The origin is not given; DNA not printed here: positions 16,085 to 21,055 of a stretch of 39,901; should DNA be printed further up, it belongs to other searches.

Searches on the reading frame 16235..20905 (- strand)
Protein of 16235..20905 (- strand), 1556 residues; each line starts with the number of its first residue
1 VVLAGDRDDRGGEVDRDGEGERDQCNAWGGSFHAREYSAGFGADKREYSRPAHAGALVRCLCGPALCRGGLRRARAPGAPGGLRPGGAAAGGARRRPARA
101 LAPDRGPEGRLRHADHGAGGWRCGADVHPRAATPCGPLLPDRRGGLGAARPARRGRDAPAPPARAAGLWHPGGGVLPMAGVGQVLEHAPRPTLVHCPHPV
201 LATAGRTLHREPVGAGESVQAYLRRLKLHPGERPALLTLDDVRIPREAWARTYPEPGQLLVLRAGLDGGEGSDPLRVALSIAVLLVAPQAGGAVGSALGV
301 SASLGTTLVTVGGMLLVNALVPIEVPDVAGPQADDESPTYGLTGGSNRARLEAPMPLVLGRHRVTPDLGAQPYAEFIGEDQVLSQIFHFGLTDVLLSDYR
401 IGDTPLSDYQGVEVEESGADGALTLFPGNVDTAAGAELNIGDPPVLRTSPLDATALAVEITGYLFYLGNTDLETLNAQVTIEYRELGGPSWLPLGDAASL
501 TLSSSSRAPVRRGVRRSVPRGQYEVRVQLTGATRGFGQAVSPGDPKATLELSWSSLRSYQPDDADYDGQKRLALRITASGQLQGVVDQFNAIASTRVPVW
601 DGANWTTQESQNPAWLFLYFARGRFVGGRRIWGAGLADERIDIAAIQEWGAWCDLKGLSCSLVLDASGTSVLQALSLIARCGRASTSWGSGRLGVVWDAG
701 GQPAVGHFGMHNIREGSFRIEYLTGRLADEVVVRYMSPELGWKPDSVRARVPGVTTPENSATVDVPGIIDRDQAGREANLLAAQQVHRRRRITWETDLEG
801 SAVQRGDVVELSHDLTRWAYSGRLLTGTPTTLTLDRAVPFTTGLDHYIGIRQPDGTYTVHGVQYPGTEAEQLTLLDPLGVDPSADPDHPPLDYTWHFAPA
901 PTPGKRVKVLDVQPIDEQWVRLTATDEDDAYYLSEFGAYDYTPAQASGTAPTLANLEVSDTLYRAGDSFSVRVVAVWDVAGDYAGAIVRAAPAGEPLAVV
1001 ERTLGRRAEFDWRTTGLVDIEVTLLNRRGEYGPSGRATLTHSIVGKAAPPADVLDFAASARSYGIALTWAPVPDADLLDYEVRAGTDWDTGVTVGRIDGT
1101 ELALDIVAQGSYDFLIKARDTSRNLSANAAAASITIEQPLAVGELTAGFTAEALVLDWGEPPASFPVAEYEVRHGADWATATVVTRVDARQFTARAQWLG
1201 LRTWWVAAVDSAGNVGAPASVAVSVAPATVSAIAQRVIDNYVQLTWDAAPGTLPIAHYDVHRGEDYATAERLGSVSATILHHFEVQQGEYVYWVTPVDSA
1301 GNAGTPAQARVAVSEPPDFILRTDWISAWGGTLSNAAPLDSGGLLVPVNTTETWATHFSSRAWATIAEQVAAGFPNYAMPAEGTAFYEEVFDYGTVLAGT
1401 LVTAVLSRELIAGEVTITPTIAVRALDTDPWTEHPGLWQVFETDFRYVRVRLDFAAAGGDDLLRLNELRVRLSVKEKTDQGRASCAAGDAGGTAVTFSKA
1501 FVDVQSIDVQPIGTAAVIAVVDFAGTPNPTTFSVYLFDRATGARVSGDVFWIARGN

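Call 72: search_protein_families(library=phrogs, proteins=[window:16235-20905:-], max_evalue=0.00001)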
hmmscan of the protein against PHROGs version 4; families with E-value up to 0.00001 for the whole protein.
window:16235-20905:- (1556 aa): 5 families
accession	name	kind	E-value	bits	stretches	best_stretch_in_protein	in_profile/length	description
phrog_31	-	tail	9.2e-117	392.6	1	200-1135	106-1061/1565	central tail fiber J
phrog_469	-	tail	7.2e-54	184.2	2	471-933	437-893/903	tail protein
phrog_1727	-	tail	2.4e-33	115.9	1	670-1555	343-1173/1174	tail protein and host specificity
phrog_2148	-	tail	7e-08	32.2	1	595-857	4-273/901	tail fiber protein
phrog_7997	-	tail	4.2e-07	29.9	0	683-1173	53-543/589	tail protein and host specificity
